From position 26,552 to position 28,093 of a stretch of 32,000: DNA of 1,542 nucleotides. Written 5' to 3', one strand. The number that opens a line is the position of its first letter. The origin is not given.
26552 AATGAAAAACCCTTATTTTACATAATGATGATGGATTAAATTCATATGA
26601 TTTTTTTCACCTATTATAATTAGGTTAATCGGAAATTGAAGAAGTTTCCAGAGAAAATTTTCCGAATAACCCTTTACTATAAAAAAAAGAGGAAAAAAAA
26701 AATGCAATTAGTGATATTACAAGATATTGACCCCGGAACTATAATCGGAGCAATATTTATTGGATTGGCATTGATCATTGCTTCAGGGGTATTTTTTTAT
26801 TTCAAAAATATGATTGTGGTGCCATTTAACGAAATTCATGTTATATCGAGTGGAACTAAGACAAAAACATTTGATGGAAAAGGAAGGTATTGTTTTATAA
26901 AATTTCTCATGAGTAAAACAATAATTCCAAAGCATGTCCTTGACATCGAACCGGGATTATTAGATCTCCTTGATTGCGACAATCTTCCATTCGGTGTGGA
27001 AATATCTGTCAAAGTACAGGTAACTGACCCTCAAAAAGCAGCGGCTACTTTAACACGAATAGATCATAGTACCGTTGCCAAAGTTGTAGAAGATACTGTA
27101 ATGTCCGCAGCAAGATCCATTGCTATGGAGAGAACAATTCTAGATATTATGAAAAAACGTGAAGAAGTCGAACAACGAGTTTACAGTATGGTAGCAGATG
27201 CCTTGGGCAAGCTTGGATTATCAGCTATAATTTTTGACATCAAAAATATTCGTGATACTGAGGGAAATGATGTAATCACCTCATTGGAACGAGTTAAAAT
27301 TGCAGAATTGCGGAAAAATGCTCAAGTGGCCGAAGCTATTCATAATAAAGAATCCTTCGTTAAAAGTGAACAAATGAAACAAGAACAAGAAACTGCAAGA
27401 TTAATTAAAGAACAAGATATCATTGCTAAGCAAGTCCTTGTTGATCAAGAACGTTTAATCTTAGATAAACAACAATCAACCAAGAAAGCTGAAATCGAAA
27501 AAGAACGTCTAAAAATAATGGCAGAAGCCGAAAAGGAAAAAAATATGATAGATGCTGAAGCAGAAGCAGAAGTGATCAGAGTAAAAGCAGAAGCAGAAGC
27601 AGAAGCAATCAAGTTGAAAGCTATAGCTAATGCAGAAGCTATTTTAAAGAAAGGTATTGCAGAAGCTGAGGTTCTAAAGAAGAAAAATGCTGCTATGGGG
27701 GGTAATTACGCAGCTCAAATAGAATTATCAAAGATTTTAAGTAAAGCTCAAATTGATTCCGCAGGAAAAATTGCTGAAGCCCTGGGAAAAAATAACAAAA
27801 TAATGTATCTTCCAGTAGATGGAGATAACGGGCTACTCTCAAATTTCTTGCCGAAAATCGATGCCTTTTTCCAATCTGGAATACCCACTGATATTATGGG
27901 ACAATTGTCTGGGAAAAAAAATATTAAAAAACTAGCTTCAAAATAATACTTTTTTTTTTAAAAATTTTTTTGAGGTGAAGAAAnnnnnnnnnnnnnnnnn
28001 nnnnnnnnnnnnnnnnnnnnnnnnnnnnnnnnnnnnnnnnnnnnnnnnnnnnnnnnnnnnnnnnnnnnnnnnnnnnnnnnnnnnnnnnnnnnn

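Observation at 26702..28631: Flotillin gene followed by a fusion of an NfeD-like beta domain to an ESCRT-II EAP30 (Vps22/36-like) tandem winged helix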

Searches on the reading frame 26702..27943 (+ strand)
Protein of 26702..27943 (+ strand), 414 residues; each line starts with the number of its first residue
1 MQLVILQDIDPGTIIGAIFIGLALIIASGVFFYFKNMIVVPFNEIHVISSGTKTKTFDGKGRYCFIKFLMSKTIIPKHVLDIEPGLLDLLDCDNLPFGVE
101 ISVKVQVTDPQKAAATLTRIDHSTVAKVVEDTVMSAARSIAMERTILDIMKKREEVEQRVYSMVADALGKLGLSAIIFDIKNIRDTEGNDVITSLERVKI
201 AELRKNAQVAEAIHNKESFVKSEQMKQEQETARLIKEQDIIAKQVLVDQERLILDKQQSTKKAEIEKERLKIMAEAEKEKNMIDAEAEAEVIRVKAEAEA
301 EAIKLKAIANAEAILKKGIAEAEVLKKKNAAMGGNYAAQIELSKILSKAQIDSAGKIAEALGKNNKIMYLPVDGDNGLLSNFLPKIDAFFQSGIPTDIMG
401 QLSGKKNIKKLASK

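Call 3: search_protein_families(library=pfam, proteins=[window:26702-27943:+], max_evalue=1)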
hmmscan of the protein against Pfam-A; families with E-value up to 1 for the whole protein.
window:26702-27943:+ (414 aa): 2 families
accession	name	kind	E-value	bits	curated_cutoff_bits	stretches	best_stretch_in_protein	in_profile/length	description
PF01145.31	Band_7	-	2.5e-17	63.9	23.6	1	40-212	3-172/176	SPFH domain / Band 7 family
PF02186.21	TFIIE_beta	-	0.049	14.3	28.1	1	339-379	18-58/66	TFIIE beta subunit core domain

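Call 59: search_solved_structures(query=window:26702-27943:+, max_evalue=0.001)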
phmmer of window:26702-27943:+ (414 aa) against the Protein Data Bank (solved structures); distinct sequences matched with E-value up to 0.001: 4.
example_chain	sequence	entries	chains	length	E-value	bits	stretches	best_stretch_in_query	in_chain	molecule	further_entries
9bq2_B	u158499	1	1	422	3.4e-13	52.8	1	103-313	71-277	Flotillin-1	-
9l3g_A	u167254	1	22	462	4.6e-13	52.3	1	103-313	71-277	Flotillin-1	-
9l3g_a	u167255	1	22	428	2.2e-07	33.6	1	122-303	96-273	Flotillin-2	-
9bq2_A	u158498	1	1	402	1.6e-06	30.8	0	124-304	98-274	Flotillin-2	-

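Call 60: search_protein_families(library=ncbifam, proteins=[window:26702-27943:+], max_evalue=0.1)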
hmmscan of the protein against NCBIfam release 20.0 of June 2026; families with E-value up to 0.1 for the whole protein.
window:26702-27943:+ (414 aa): 1 family
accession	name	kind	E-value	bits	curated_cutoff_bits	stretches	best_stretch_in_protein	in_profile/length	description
NF058507.1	FlotScfldFlot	equivalog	1.9e-19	70.1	700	2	130-241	130-239/477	flotillin lipid rafts scaffold protein FloT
